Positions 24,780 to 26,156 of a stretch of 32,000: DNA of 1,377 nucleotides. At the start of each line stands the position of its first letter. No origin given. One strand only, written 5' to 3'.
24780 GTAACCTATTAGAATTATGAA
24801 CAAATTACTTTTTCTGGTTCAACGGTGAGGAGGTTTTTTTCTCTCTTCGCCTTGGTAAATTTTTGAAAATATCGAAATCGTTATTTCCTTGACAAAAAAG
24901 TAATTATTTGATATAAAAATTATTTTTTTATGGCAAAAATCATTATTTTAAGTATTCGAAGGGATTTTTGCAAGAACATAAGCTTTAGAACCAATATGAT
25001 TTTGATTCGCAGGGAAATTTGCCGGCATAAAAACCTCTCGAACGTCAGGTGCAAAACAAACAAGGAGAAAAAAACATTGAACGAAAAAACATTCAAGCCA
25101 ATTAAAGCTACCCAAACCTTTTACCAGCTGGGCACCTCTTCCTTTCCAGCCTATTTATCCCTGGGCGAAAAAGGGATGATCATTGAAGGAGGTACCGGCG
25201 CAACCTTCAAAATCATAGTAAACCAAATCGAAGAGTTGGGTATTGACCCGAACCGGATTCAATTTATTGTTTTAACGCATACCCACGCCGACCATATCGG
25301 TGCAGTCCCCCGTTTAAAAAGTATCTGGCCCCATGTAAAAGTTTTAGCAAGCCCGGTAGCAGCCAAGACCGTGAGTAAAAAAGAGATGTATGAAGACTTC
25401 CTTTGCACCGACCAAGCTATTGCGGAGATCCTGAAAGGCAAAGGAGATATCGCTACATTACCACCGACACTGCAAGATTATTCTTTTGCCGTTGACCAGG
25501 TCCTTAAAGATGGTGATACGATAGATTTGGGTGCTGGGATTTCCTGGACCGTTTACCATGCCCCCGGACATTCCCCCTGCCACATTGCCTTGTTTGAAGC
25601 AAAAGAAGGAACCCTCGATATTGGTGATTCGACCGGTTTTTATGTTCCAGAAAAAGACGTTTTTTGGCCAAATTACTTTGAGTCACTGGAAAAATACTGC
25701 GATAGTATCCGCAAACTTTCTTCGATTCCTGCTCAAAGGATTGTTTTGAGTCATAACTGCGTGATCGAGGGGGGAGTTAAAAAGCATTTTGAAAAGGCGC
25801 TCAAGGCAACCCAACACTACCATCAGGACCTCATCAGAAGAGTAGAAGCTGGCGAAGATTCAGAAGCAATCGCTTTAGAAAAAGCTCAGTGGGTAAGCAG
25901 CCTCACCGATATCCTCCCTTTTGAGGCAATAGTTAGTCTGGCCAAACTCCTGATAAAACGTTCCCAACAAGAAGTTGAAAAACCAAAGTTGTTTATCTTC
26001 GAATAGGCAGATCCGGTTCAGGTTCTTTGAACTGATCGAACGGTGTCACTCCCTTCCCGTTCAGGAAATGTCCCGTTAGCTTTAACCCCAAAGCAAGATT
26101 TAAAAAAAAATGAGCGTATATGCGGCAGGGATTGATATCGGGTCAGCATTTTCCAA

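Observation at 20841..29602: Island-borne BCR/2-hydroxyacyl-CoA-dehydratase-type radical enzyme with two unlike ATPases, a GlcD/GlcF-type dehydrogenase and an MBL hydrolase; substrate unknown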

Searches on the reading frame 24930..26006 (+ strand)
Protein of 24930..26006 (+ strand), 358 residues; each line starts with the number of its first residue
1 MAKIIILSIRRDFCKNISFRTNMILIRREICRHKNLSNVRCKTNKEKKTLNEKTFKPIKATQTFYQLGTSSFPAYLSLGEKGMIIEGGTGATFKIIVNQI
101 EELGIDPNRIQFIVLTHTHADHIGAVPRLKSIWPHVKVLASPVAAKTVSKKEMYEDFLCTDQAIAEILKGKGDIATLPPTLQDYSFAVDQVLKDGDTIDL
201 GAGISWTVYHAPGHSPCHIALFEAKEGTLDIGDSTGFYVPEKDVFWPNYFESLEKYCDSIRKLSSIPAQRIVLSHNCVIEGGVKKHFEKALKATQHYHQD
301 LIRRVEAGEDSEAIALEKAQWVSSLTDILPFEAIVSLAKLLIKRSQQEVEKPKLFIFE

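Call 3: search_protein_families(library=pfam, proteins=[window:24930-26006:+])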
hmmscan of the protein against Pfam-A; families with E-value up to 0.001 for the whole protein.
window:24930-26006:+ (358 aa): 3 families
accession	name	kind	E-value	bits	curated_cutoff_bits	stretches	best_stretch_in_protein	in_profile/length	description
PF00753.33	Lactamase_B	-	2.7e-19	70.3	22.7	1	79-275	14-196/196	Metallo-beta-lactamase superfamily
PF19583.5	ODP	-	2.6e-08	34.4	27.2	1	79-239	11-141/194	ODP family beta lactamase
PF12706.13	Lactamase_B_2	-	5.1e-05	23.4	27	1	105-155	26-77/200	Beta-lactamase superfamily domain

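Call 4: search_protein_families(library=ncbifam, proteins=[window:24930-26006:+])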
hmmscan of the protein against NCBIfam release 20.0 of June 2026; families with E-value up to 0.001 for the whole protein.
window:24930-26006:+ (358 aa): 47 families (the best 25 are shown)
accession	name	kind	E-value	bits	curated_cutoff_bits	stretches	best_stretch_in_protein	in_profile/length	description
NF033105.1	bla_subclass_B3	equivalog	8.5e-20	71.1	240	1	53-280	4-217/257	subclass B3 metallo-beta-lactamase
NF012101.1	blaGOB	exception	2.9e-14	53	560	1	25-225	7-187/290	GOB family subclass B3 metallo-beta-lactamase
NF033106.1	blaL1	exception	2.9e-12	46.1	560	1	54-220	41-187/290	L1 family subclass B3 metallo-beta-lactamase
NF000405.1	HARLDQ_not_B3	exception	6.6e-12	45.6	350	1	53-217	21-165/267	HARLDQ motif MBL-fold protein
NF012229.1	bla_class_B_core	domain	1.6e-11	44.5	100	1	56-217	2-132/139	metallo-beta-lactamase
TIGR03413.1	GSH_gloB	equivalog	2e-11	43.7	200.8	2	109-148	43-81/248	hydroxyacylglutathione hydrolase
NF000454.2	blaCPS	exception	3.9e-11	43.1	620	1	47-228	27-190/290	CPS family subclass B3 metallo-beta-lactamase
NF000458.2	blaPEDO-2_fam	exception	4.2e-11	42.7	550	1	53-219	33-180/285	PEDO-2 family subclass B3 metallo-beta-lactamase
NF040470.1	blaEAM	exception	6.7e-11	41.7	660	1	56-219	65-211/318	EAM family subclass B3 metallo-beta-lactamase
NF041137.2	B3_blaSPR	exception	7.3e-11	42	550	1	54-219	41-189/296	SPR family subclass B3 metallo-beta-lactamase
NF000438.2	blaPOM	exception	7.4e-11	41.8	610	1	56-220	41-185/286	POM family subclass B3 metallo-beta-lactamase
NF000459.2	blaSPG-1_fam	exception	2.8e-10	39.7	550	1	53-217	32-174/285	SPG-1 family subclass B3 metallo-beta-lactamase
NF000469.2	CAR_gen_B3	exception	3.9e-10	39.2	500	1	51-215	53-196/311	CAR family subclass B3 metallo-beta-lactamase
NF033185.1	B3_Acin_new2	exception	4.5e-10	39.2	625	1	53-150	32-131/285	putative subclass B3 metallo-beta-lactamase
NF040644.1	blaPAM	exception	5.6e-10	38.8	615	1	56-220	41-185/287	PAM family subclass B3 metallo-beta-lactamase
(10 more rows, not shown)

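Call 37: find_homologous_proteins(query=window:25077-26003:+, max_evalue=1e-20)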
Query window:25077-26003:+ (309 aa): 749 proteins with E <= 1e-20 among 2778 candidates; the best 120 are listed.
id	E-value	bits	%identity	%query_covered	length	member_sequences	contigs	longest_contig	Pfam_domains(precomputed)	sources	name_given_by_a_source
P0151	5.7e-200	681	97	100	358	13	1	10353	PF19583.6,PF00753.34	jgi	-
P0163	3.3e-182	622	88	100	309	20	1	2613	PF12706.14,PF19583.6,PF00753.34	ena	-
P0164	2.7e-148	511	71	99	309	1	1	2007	PF19583.6,PF00753.34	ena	-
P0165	5.5e-138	477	68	99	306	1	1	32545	PF19583.6,PF00753.34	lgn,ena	-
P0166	1.5e-137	476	65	99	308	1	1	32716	PF19583.6,PF00753.34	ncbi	-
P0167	2.0e-136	472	65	99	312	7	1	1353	PF19583.6,PF00753.34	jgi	jgi:glyoxylase-like metal-dependent hydrolase (beta-lactamase superfamily II)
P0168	3.1e-136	471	66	99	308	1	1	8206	PF19583.6,PF00753.34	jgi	jgi:2-aminobenzoylacetyl-CoA thioesterase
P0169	3.2e-136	471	66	99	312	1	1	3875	PF19583.6,PF00753.34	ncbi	-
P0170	3.6e-136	471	68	98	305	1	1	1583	PF12706.14,PF19583.6,PF00753.34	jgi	-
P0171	3.9e-135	468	66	99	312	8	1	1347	PF19583.6,PF00753.34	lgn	-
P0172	1.4e-134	466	66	99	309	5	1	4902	PF12706.14,PF19583.6,PF00753.34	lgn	-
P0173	1.7e-134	466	64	99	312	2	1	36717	PF19583.6,PF00753.34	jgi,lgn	jgi:glyoxylase-like metal-dependent hydrolase (beta-lactamase superfamily II)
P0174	4.5e-133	461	64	99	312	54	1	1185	PF12706.14,PF19583.6,PF00753.34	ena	-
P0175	7.2e-133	460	63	99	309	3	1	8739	PF12706.14,PF19583.6,PF00753.34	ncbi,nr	ncbi:MAG: MBL fold metallo-hydrolase [Chloroflexi bacterium]|nr:MBL fold metallo-hydrolase [Chlorofl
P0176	3.0e-132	458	66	98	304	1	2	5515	PF12706.14,PF19583.6,PF00753.34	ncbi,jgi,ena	-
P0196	1.7e-128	446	63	100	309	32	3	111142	PF19583.6,PF00753.34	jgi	jgi:glyoxylase-like metal-dependent hydrolase (beta-lactamase superfamily II)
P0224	2.1e-125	436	61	99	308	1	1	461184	PF19583.6,PF00753.34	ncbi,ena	-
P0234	1.5e-124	433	60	100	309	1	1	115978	PF19583.6,PF00753.34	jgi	jgi:glyoxylase-like metal-dependent hydrolase (beta-lactamase superfamily II)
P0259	7.6e-123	427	61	96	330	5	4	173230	PF19583.6,PF00753.34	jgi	jgi:glyoxylase-like metal-dependent hydrolase (beta-lactamase superfamily II)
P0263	1.1e-122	427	60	99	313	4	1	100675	PF12706.14,PF19583.6,PF00753.34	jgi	jgi:glyoxylase-like metal-dependent hydrolase (beta-lactamase superfamily II)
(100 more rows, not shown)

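Call 38: find_encoding_contigs(protein=P0224, flank=9000, max_places=1)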
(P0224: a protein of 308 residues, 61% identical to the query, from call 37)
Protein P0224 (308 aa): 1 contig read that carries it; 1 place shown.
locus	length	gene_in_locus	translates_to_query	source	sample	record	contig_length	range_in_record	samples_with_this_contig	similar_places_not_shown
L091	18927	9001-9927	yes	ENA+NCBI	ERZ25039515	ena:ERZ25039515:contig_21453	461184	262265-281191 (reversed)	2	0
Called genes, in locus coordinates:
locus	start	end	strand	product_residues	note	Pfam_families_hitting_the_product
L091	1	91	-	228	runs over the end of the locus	PF13507:GATase_5, PF01965:DJ-1_PfpI, PF07685:GATase_3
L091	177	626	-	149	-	PF09424:YqeY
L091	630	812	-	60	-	PF01165:Ribosomal_S21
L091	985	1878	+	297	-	PF00378:ECH_1, PF16113:ECH_2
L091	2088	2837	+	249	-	-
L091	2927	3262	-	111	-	-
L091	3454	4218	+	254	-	PF01479:S4 (weak), PF00849:PseudoU_synth_2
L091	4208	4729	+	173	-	PF06210:DUF1003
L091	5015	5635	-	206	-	PF09335:VTT_dom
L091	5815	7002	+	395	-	PF00155:Aminotran_1_2, PF00266:Aminotran_5 (weak)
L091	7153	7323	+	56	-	-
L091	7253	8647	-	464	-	-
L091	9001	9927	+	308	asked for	PF00753:Lactamase_B, PF19583:ODP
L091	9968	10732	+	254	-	PF01869:BcrAD_BadFG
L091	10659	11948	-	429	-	PF12838:Fer4_7, PF13183:Fer4_8, PF13187:Fer4_9 (weak), PF13237:Fer4_10 (faint), PF13484:Fer4_16 (weak), PF13534:Fer4_17, PF02754:CCG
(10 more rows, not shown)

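Call 39: find_encoding_contigs(protein=P0259, flank=9000, max_places=1)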
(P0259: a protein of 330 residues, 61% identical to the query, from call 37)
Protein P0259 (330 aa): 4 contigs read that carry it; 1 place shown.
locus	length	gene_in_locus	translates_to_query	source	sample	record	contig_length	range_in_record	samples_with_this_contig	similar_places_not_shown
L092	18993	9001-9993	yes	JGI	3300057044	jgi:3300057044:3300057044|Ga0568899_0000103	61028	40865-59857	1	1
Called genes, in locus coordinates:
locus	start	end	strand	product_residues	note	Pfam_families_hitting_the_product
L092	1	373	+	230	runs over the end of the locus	PF00590:TP_methylase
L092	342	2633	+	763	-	PF01564:Spermine_synth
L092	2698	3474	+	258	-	PF01590:GAF (weak), PF13185:GAF_2 (weak)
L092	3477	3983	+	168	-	PF03843:Slp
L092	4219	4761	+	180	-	PF03843:Slp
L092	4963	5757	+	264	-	PF06691:DUF1189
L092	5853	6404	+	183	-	PF02517:Rce1-like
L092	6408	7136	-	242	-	PF08713:DNA_alkylation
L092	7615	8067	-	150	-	PF00581:Rhodanese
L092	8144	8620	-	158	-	-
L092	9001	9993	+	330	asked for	PF00753:Lactamase_B, PF19583:ODP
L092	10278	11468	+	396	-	PF00155:Aminotran_1_2, PF00266:Aminotran_5 (weak), PF01041:DegT_DnrJ_EryC1, PF01053:Cys_Met_Meta_PP (weak)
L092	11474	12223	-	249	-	PF01656:CbiA, PF13500:AAA_26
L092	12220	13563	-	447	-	PF01964:ThiC_Rad_SAM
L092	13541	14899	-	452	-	PF08543:Phos_pyr_kin, PF00294:PfkB, PF10120:ThiN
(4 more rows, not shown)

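Call 40: find_encoding_contigs(protein=P0234, flank=9000, max_places=1)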
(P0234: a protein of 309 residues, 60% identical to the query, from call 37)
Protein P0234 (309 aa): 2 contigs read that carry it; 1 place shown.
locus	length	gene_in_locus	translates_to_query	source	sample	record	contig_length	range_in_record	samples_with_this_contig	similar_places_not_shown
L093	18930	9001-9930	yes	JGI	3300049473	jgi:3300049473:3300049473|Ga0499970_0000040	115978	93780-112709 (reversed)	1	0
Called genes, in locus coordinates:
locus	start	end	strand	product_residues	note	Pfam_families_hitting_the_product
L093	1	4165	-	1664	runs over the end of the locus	PF25778:DUF7948, PF06739:SBBP, PF25390:WD40_RLD, PF13540:RCC1_2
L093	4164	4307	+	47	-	-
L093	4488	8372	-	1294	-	PF25778:DUF7948, PF06739:SBBP, PF25390:WD40_RLD, PF13540:RCC1_2, PF25390:WD40_RLD, PF13540:RCC1_2, PF25390:WD40_RLD, PF13540:RCC1_2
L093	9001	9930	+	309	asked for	PF00753:Lactamase_B, PF19583:ODP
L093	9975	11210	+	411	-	PF06050:HGD-D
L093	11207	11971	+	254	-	PF01869:BcrAD_BadFG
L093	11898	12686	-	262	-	PF02754:CCG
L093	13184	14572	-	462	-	PF01565:FAD_binding_4, PF02913:FAD-oxidase_C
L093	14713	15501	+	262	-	-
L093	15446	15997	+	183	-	PF13673:Acetyltransf_10, PF00583:Acetyltransf_1, PF13508:Acetyltransf_7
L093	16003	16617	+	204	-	PF01810:LysE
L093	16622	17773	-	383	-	PF00478:IMPDH, PF01070:FMN_dh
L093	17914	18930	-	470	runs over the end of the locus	-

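Call 41: find_encoding_contigs(protein=P0196, flank=9000, max_places=1)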
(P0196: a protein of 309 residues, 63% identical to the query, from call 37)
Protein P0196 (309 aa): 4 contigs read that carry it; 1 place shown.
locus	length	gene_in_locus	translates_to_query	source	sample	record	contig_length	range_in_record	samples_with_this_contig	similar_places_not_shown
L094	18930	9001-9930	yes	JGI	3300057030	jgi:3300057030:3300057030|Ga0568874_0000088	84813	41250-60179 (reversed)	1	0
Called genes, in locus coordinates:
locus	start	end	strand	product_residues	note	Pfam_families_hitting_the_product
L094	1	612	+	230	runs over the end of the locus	PF02607:B12-binding_2, PF02310:B12-binding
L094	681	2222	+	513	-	PF06253:MTTB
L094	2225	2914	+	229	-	PF02607:B12-binding_2, PF02310:B12-binding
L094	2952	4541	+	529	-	PF13522:GATase_6, PF13537:GATase_7, PF00733:Asn_synthase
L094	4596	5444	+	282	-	PF12706:Lactamase_B_2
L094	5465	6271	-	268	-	PF00106:adh_short, PF08659:KR, PF13561:adh_short_C2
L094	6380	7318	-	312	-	PF04055:Radical_SAM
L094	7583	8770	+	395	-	PF00155:Aminotran_1_2, PF00266:Aminotran_5 (weak)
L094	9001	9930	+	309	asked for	PF00753:Lactamase_B, PF19583:ODP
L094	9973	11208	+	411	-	PF06050:HGD-D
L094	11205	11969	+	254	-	PF01869:BcrAD_BadFG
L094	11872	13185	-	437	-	PF12838:Fer4_7, PF13183:Fer4_8, PF13187:Fer4_9 (weak), PF13237:Fer4_10 (faint), PF13484:Fer4_16 (weak), PF13534:Fer4_17, PF02754:CCG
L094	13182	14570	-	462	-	PF01565:FAD_binding_4, PF02913:FAD-oxidase_C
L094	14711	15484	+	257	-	-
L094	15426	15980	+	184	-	PF13673:Acetyltransf_10, PF00583:Acetyltransf_1, PF13508:Acetyltransf_7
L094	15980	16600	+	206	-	PF01810:LysE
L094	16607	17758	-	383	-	PF00478:IMPDH, PF01070:FMN_dh, PF01645:Glu_synthase (faint)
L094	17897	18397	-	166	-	-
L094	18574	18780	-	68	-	-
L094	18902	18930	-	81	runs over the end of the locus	-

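Call 42: find_encoding_contigs(protein=P0263, flank=9000, max_places=1)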
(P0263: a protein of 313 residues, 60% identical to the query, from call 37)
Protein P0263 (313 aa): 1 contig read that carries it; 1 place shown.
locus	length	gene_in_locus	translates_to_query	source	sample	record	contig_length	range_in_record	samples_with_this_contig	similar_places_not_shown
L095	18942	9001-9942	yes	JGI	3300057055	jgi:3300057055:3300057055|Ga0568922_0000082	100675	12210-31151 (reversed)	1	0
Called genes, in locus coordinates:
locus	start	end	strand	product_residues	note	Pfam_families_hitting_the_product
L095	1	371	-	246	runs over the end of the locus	PF01168:Ala_racemase_N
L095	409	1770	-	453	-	PF04055:Radical_SAM, PF13353:Fer4_12 (weak)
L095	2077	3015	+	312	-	PF02899:Phage_int_SAM_1, PF13102:Phage_int_SAM_5, PF00589:Phage_integrase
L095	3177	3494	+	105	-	-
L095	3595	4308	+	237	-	-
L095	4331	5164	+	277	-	PF01875:Memo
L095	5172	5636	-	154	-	PF00149:Metallophos, PF12850:Metallophos_2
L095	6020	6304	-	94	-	-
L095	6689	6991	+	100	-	-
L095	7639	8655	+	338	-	PF18152:DAHP_snth_FXD, PF00793:DAHP_synth_1, PF03102:NeuB (weak)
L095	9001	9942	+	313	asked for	PF00753:Lactamase_B, PF19583:ODP, PF12706:Lactamase_B_2 (weak)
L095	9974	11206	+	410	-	PF06050:HGD-D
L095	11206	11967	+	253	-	PF01869:BcrAD_BadFG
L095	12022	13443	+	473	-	PF01565:FAD_binding_4, PF02913:FAD-oxidase_C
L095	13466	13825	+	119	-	PF00589:Phage_integrase (weak)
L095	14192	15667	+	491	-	PF04715:, PF00425:Chorismate_bind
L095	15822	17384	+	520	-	PF01039:Carboxyl_trans, PF03255:ACCA (weak)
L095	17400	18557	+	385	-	PF02771:Acyl-CoA_dh_N, PF02770:Acyl-CoA_dh_M, PF00441:Acyl-CoA_dh_1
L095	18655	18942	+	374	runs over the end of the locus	PF02771:Acyl-CoA_dh_N, PF02770:Acyl-CoA_dh_M, PF00441:Acyl-CoA_dh_1, PF08028:Acyl-CoA_dh_2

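Call 43: find_encoding_contigs(protein=P0175, flank=9000, max_places=1)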
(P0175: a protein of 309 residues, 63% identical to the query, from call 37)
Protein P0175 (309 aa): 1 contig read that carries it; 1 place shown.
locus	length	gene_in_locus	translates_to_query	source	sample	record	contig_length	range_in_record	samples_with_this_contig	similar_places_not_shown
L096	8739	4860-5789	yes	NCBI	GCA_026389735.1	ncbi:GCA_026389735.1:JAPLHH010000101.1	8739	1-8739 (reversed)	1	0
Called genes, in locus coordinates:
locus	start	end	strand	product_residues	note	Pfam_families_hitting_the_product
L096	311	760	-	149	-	-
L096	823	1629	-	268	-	PF00106:adh_short, PF08659:KR, PF13561:adh_short_C2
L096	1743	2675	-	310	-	PF04055:Radical_SAM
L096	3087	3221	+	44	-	-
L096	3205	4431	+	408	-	PF00155:Aminotran_1_2, PF00266:Aminotran_5 (weak)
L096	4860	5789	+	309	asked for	PF00753:Lactamase_B, PF19583:ODP, PF12706:Lactamase_B_2 (weak)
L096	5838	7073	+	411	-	PF06050:HGD-D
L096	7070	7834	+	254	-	PF01869:BcrAD_BadFG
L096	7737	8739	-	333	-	PF02754:CCG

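Call 50: search_solved_structures(query=window:25077-26003:+, max_evalue=0.001)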
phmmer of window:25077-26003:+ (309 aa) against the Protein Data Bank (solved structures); distinct sequences matched with E-value up to 0.001: 70 (the best 60 are shown).
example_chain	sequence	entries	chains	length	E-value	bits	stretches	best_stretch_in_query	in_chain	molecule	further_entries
7tz9_A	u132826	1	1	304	3e-19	72.3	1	18-292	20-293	Quinolone signal response protein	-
3dh8_A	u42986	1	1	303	7.6e-19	71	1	18-292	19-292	Uncharacterized protein PA1000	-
7r3f_A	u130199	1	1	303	8.1e-19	70.9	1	18-292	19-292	2-aminobenzoylacetyl-CoA thioesterase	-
8dq0_A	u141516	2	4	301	1e-18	70.6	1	18-292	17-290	2-aminobenzoylacetyl-CoA thioesterase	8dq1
2vw8_A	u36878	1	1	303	1e-18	70.5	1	18-292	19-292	PA1000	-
2q0i_A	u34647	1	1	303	1e-18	70.5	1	18-292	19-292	Quinolone signal response protein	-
5hio_A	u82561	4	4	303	1e-18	70.5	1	18-292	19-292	PqsE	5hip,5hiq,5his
7kgw_A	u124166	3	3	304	1.1e-18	70.5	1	18-292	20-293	2-aminobenzoylacetyl-CoA thioesterase | Quinolone signal response protein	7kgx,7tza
7u6g_A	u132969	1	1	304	1.2e-18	70.4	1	18-284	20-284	Quinolone signal response protein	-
7r3j_A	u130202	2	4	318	1.2e-18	70.3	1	18-292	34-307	2-aminobenzoylacetyl-CoA thioesterase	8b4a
2q0j_A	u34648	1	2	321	1.3e-18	70.3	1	18-292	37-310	Quinolone signal response protein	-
7r3e_A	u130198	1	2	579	6.5e-18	67.9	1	18-292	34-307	2-aminobenzoylacetyl-CoA thioesterase,Regulatory protein RhlR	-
5k0w_A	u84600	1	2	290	1.2e-11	47.4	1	5-177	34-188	Class B carbapenemase GOB-18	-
6u0y_A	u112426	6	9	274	3.3e-10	42.6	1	7-219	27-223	Putative metallo-beta-lactamase l1 (Beta-lactamase type ii) (Ec 3.5.2.6) (Penicillinase)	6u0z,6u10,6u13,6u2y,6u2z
6ua1_A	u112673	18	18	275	3.4e-10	42.6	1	7-219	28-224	Putative metallo-beta-lactamase l1 (Beta-lactamase type ii) (Ec 3.5.2.6) (Penicillinase)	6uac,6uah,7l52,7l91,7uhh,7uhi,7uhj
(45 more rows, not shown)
